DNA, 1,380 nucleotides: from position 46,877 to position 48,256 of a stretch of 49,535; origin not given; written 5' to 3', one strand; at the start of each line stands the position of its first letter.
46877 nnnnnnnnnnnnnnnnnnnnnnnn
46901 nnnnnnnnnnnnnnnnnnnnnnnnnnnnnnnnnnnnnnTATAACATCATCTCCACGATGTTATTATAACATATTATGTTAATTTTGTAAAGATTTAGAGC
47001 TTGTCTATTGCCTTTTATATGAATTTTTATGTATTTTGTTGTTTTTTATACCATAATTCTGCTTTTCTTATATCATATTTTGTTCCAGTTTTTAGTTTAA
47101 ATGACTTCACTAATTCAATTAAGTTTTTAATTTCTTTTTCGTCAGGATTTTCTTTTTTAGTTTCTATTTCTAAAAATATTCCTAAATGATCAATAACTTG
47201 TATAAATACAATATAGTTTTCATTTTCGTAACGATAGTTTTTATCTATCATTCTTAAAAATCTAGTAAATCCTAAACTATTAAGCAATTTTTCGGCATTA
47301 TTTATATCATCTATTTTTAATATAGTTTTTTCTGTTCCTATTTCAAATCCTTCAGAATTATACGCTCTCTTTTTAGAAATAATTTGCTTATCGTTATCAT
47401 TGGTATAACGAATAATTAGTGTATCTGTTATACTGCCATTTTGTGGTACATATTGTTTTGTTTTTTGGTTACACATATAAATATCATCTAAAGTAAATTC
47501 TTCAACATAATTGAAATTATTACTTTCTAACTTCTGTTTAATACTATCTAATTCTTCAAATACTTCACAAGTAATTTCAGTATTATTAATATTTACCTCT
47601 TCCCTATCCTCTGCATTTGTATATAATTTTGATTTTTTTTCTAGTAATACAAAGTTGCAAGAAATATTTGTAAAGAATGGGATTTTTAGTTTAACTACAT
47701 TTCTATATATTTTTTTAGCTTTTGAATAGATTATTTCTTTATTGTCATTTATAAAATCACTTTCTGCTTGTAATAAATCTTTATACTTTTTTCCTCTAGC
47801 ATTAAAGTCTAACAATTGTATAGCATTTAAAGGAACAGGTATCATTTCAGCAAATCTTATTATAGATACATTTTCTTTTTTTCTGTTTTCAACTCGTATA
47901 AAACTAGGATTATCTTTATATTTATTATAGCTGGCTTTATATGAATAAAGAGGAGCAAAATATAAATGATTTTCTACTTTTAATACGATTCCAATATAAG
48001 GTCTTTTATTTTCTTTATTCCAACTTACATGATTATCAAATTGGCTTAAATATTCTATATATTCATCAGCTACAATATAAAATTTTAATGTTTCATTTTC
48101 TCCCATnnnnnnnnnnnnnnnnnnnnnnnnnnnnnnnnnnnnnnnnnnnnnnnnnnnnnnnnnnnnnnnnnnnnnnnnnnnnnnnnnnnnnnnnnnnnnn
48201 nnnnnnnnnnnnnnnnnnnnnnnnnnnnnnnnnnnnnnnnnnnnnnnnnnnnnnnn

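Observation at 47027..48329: Complete type III toxin-antitoxin locus whose ToxN/AbiQ toxin carries a C-terminal CYTH-like domain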

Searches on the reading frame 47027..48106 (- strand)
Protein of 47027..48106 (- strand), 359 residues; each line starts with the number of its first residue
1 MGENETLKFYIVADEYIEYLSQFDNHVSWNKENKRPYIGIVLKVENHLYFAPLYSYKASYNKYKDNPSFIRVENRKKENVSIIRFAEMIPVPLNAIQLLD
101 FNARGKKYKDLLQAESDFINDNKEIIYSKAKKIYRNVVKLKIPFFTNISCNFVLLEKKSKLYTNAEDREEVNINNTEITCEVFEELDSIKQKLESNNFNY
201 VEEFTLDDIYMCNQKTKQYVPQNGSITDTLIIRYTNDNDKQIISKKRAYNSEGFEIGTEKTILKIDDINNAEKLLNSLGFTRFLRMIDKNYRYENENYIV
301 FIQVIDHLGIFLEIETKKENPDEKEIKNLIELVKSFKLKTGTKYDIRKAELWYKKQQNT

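Call 3: search_protein_families(library=pfam, proteins=[window:47027-48106:-], max_evalue=1)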
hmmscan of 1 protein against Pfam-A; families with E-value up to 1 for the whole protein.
window:47027-48106:- (359 aa): 1 family
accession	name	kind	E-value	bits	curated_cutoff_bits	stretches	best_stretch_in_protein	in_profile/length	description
PF13958.12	ToxN_toxin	-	3e-39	135.2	25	1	7-162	1-159/159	Toxin ToxN, type III toxin-antitoxin system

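Call 4: search_protein_families(library=padloc, proteins=[window:47027-48106:-], max_evalue=1)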
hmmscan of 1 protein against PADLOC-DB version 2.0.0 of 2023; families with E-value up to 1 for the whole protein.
window:47027-48106:- (359 aa): 1 family
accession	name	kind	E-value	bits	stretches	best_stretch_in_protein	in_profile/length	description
PDLC02352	AbiQ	-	1.3e-43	147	1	7-164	1-159/160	AbiQ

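Call 9: search_protein_families(library=ncbifam, proteins=[window:47027-48106:-], max_evalue=10)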
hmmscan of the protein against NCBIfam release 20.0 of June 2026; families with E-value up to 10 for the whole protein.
window:47027-48106:- (359 aa): 1 family
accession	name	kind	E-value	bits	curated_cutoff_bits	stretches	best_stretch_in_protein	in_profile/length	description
TIGR00318.1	cyaB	equivalog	6.9e-11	42.3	57.95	1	184-341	11-162/174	class IV adenylate cyclase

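Call 10: search_solved_structures(query=window:47027-48106:-, max_evalue=10, show_alignments=2)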
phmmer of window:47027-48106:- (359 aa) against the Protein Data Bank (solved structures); distinct sequences matched with E-value up to 10: 6.
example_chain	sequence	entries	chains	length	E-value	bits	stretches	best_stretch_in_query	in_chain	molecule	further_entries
2xd0_A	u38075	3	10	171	6.4e-19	71.6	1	7-170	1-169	TOXN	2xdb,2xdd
4ato_A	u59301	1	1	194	1.8e-17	66.8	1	5-169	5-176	TOXN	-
7d8o_A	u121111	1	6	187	4.3e-17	65.6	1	6-165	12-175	Type III toxin-antitoxin system ToxN/AbiQ family toxin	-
4glk_A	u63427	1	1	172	9.8e-17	64.4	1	6-164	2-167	AbiQ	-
7ns8_A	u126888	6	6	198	1.5e-05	27.6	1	184-338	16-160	Triphosphate tunnel metalloenzyme Saci_0718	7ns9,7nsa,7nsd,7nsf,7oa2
2chr_A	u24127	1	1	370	2.4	10.5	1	265-320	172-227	CHLOROMUCONATE CYCLOISOMERASE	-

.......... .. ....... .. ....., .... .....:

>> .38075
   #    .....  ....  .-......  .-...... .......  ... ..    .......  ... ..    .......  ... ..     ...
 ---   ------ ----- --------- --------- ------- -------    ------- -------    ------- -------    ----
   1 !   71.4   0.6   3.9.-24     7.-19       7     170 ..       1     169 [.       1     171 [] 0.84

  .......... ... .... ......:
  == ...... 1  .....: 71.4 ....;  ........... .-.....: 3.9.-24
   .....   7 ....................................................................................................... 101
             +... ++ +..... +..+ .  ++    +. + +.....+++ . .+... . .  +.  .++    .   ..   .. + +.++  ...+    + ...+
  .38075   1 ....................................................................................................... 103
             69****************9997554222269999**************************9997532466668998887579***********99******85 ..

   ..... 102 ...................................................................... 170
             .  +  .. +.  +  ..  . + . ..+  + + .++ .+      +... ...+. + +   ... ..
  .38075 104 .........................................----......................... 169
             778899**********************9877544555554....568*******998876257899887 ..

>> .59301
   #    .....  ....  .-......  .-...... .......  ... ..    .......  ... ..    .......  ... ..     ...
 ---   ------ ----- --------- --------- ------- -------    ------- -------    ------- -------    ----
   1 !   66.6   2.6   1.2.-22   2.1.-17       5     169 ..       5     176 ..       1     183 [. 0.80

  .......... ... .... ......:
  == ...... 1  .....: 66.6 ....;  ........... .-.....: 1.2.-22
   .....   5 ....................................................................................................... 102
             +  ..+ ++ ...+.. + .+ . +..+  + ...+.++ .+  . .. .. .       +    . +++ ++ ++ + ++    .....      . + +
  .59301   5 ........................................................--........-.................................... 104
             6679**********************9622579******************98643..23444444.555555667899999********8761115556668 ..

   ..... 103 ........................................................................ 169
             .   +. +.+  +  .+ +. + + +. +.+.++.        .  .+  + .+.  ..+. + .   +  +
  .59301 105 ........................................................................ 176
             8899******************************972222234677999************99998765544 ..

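Call 11: find_homologous_proteins(query=window:47027-48106:-, max_evalue=0.001)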
Query window:47027-48106:- (359 aa): 52 proteins with E <= 0.001 among 2862 candidates.
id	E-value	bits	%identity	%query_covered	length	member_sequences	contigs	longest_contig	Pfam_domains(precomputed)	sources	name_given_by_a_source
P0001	3.2e-227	771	98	100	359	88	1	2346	PF13958.13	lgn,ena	-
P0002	1.0e-193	661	86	100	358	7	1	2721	PF13958.13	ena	-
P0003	4.8e-163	560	72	100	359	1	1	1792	PF13958.13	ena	-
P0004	2.6e-162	558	73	100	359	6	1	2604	PF13958.13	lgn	-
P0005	1.2e-160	552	72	100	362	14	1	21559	PF13958.13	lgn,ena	-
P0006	2.5e-156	538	69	100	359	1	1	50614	PF13958.13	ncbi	-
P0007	6.6e-152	524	68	100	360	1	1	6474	PF13958.13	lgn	-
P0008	2.2e-151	522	67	100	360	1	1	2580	PF13958.13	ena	-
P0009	3.0e-149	515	67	100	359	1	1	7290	PF13958.13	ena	-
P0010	2.0e-147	509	66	100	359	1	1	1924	PF13958.13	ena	-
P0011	2.8e-147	508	66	100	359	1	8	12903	PF13958.13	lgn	-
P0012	4.6e-147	508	66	100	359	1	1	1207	PF13958.13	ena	-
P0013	6.8e-147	507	66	100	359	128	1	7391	PF13958.13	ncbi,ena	-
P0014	2.6e-146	505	67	98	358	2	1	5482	PF13958.13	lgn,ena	-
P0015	3.9e-146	505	66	100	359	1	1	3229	PF13958.13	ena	-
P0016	3.7e-145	501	66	99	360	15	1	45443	PF13958.13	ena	-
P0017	6.3e-145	501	66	99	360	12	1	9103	PF13958.13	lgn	-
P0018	7.7e-145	500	65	100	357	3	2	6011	PF13958.13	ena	-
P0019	3.0e-144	498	65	100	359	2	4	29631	PF13958.13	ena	-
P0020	6.4e-143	494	65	100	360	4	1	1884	PF13958.13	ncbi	-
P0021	3.5e-141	488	65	100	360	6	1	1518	PF13958.13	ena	-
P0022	2.9e-139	482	63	99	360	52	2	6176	PF13958.13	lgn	-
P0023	6.5e-139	481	65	99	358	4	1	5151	PF13958.13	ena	-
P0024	6.9e-138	478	63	99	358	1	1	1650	PF13958.13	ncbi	-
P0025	2.3e-133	463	65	99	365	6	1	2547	PF13958.13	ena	-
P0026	3.9e-133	462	63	99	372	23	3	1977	PF13958.13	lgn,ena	-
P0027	2.6e-115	403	58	99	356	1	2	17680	PF13958.13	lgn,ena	-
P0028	5.6e-103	363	68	67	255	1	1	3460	PF13958.13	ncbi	-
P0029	7.6e-103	362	52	99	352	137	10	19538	PF13958.13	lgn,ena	-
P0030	5.1e-102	360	67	71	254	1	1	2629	PF13958.13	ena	-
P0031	5.8e-102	359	68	67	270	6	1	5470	PF13958.13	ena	-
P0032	2.1e-101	358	54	99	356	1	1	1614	PF13958.13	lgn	-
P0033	3.8e-100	353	52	99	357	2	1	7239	PF13958.13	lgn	-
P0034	2.9e-99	351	52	99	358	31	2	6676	PF13958.13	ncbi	-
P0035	3.7e-85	304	50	94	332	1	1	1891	PF13958.13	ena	-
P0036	1.5e-82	296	67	58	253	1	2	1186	PF13958.13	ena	-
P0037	8.9e-79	283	72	53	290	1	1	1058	PF13596.13,PF08448.17,PF13958.13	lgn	-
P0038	2.4e-78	282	47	88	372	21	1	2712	PF13958.13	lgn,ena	-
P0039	6.0e-78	281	49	85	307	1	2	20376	PF13958.13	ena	-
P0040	1.0e-77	280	49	85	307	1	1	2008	PF13958.13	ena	-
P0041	1.5e-70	256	71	48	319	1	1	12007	PF14397.12,PF13958.13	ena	-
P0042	6.6e-69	251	71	45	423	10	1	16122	PF13958.13,PF00795.28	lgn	-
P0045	9.2e-66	240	56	59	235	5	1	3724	PF13958.13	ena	-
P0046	2.3e-65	239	75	37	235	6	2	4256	PF13958.13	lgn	-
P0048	1.9e-58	216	59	52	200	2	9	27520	-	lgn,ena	-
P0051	9.0e-54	201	52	56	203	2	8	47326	-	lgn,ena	-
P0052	9.9e-6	43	31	45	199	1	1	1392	PF13958.13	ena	-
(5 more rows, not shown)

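Call 18: find_encoding_contigs(protein=P0051, flank=4000, max_places=4)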
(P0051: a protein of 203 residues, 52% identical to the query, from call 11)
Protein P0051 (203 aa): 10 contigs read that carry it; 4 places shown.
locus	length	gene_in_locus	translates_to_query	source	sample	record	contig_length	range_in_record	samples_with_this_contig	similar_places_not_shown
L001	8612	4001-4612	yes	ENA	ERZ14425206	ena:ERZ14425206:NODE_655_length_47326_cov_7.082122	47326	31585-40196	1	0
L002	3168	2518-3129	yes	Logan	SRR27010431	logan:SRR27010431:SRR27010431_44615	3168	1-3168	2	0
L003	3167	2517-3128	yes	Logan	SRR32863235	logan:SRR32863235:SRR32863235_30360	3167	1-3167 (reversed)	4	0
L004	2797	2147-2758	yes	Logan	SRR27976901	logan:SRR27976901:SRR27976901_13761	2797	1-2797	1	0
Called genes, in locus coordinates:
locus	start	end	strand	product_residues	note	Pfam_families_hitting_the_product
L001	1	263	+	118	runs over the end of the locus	-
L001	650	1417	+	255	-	-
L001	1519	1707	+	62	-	-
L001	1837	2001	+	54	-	-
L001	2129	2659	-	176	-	-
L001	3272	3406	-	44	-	-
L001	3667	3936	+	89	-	-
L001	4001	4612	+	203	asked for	-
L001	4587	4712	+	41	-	-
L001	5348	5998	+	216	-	-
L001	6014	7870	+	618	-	PF00456:Transketolase_N (weak), PF13292:DXP_synthase_N, PF02779:Transket_pyr, PF02780:Transketolase_C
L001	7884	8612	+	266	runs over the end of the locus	PF17774:YlmH_RBD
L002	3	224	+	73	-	?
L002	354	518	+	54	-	-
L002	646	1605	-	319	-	-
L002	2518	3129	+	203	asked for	-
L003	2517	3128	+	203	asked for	-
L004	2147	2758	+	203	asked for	-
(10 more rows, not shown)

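Call 19: find_encoding_contigs(protein=P0048, flank=4000, max_places=4)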
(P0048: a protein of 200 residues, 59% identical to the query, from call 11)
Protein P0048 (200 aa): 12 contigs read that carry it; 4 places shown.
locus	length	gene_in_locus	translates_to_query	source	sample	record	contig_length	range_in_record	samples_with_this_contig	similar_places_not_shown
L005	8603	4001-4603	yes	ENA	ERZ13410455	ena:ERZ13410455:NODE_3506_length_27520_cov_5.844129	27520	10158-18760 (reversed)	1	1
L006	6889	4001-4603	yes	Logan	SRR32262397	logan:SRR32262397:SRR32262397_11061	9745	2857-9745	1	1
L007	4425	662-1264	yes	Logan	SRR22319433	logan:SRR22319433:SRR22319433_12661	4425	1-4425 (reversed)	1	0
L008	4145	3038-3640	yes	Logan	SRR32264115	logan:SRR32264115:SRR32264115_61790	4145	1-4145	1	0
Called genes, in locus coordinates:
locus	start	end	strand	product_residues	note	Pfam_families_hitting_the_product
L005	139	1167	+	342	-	-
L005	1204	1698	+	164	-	PF04542:Sigma70_r2, PF08281:Sigma70_r4_2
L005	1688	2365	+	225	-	PF13490:zf-HC2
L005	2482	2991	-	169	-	-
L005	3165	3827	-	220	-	PF08769:Spo0A_C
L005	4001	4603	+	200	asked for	-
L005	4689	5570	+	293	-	PF00126:HTH_1, PF03466:LysR_substrate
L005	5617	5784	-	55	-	PF04014:MazE_antitoxin (weak)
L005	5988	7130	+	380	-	PF04055:Radical_SAM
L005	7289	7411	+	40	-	-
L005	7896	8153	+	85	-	-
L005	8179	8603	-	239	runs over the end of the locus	PF08769:Spo0A_C (weak)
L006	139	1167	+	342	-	-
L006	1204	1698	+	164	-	PF04542:Sigma70_r2, PF08281:Sigma70_r4_2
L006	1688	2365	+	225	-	PF13490:zf-HC2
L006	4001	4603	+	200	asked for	-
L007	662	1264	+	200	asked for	-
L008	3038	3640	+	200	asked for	-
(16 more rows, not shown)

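Call 23: find_encoding_contigs(protein=P0006, flank=5000, max_places=3)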
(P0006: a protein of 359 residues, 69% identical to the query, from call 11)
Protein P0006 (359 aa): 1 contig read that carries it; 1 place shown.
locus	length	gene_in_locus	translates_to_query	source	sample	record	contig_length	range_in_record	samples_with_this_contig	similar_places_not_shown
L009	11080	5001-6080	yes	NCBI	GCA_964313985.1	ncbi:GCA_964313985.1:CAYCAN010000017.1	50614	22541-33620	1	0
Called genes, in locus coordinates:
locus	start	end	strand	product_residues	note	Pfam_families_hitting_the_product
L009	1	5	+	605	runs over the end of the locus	-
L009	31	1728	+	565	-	-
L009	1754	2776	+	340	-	-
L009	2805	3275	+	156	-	-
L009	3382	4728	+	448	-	-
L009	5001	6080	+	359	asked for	PF13958:ToxN_toxin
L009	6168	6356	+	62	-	PF00126:HTH_1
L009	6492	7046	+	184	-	PF03466:LysR_substrate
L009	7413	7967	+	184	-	PF04055:Radical_SAM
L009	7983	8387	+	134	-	PF00072:Response_reg (weak)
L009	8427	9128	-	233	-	-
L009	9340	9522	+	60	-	-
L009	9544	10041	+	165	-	-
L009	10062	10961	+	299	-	PF00480:ROK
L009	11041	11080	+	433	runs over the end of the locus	PF00919:UPF0004, PF04055:Radical_SAM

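Call 24: find_encoding_contigs(protein=P0029, flank=5000, max_places=4)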
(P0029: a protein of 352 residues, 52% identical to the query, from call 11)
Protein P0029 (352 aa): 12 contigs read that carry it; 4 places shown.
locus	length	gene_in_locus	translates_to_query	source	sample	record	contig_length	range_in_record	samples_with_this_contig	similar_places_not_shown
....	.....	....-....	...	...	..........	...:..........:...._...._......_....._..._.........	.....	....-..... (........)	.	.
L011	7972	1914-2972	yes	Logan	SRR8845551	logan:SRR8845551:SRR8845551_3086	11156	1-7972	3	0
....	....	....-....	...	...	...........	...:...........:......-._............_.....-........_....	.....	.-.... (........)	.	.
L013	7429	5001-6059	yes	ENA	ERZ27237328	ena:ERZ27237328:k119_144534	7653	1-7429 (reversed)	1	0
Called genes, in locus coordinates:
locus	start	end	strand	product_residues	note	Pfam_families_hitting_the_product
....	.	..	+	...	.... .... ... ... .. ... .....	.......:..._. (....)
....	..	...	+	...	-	-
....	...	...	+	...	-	-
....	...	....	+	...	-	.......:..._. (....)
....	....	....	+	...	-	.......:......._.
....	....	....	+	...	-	-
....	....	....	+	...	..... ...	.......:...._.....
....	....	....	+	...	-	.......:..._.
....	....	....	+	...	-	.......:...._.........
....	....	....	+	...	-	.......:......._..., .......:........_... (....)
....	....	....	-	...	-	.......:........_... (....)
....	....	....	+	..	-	-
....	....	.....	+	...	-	-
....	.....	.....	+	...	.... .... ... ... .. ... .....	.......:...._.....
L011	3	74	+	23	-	?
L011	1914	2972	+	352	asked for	PF13958:ToxN_toxin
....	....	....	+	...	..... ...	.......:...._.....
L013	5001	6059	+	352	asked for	PF13958:ToxN_toxin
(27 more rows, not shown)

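Call 25: find_encoding_contigs(protein=P0016, flank=5000, max_places=3)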
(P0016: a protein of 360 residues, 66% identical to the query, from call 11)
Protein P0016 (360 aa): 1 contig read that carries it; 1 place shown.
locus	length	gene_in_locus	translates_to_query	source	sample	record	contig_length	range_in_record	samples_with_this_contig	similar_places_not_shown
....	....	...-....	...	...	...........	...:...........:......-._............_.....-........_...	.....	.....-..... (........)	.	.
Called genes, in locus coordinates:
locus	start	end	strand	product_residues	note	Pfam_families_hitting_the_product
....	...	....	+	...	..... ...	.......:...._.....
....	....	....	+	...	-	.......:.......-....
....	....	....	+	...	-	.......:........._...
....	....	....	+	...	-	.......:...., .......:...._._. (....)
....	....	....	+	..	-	-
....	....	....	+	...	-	-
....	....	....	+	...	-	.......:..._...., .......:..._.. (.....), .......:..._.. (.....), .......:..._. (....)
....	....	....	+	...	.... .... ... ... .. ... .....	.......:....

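Call 28: predict_structure(alignment_id=A1)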
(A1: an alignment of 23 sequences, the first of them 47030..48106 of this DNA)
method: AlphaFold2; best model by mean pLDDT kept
length: 359 residues; sequences in the alignment: 23
mean_pLDDT: 82.5   pTM: 0.55
mean pLDDT of the five models: 82.5, 81.8, 81.7, 80.3, 74.6
residues with pLDDT >= 90: 120; 70-90: 183; 50-70: 46; < 50: 10
segments of 3 or more residues with pLDDT < 50: 167-173
pLDDT, mean of each block of 10 residues (from residue 1): 71 80 71 69 86 86 79 87 88 83 73 87 90 83 67 60 47 67 96 96 96 90 85 92 84 75 86 89 94 95 94 87 78 92 86 80
secondary structure, 60 per line:
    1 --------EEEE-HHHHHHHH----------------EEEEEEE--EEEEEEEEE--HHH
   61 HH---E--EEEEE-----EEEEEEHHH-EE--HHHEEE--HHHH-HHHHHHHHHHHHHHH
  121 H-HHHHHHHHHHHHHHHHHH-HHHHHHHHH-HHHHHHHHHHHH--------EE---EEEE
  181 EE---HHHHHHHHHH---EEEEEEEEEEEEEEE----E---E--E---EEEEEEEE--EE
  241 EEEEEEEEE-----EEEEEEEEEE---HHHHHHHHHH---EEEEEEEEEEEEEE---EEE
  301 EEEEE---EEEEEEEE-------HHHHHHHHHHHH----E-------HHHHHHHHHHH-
elements in order: E9-12 H14-21 E38-44 E47-55 H58-62 E69-73 E79-84 E96-98 H101-104 H106-121 H123-140 H142-150 H152-163 E177-182 H186-195 E199-213 E229-236 E239-249 E255-264 H268-277 E281-294 E298-305 E309-316 H324-335 H348-358
